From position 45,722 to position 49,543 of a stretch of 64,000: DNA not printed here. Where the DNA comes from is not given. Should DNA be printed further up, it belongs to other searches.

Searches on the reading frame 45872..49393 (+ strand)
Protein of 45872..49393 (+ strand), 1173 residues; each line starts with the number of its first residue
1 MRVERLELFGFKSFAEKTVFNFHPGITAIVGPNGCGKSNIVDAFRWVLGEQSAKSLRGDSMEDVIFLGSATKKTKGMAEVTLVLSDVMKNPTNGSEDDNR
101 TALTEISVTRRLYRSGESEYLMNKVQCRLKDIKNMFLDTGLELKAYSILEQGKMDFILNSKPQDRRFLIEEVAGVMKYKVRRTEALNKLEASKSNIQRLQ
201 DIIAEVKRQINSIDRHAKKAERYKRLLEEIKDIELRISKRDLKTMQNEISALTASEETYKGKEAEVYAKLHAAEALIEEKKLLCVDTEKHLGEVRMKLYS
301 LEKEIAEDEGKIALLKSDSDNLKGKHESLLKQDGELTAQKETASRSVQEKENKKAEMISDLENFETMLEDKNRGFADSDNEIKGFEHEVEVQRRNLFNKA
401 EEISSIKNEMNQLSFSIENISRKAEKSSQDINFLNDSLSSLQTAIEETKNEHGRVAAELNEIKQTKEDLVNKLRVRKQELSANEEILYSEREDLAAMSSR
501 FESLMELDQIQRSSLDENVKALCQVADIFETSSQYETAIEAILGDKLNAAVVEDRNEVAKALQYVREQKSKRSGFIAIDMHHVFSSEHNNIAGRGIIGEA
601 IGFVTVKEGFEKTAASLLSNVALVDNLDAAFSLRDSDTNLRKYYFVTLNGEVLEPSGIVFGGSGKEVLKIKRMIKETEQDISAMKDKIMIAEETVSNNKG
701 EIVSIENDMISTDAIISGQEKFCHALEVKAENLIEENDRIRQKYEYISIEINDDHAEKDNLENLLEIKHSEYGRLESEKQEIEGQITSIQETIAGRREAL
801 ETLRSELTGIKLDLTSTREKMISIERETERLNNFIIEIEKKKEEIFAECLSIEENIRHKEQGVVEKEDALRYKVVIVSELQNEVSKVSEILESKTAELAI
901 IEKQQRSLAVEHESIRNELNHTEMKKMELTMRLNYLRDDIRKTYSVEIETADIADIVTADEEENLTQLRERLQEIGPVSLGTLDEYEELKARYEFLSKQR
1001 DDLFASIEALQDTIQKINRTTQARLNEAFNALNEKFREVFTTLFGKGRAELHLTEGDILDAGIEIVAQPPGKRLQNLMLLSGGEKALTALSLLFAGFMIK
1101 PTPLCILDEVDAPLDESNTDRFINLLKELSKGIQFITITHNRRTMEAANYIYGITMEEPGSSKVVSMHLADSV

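Call 49: search_protein_families(library=pfam, proteins=[window:45872-49393:+], max_evalue=0.00001)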
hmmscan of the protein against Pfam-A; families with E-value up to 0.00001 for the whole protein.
window:45872-49393:+ (1173 aa): 6 families
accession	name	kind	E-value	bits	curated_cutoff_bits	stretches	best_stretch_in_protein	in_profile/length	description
PF02463.25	SMC_N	-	5.3e-58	196.5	40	2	3-534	2-191/220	RecF/RecN/SMC N terminal domain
PF13476.12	AAA_23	-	8.9e-20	72.6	27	1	5-233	1-196/201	AAA domain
PF06470.18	SMC_hinge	-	3.2e-19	69.9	22.5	1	524-632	7-114/116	SMC proteins Flexible Hinge Domain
PF13304.12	AAA_21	-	5.8e-12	46.7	27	1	26-81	1-61/304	AAA domain, putative AbiEii toxin, Type IV TA system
PF13175.12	AAA_15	-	3e-10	40.7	32.1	1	1-305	1-267/374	AAA ATPase domain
PF13555.12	AAA_29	-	2.2e-06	27.7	27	1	4-49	2-47/61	P-loop containing region of AAA domain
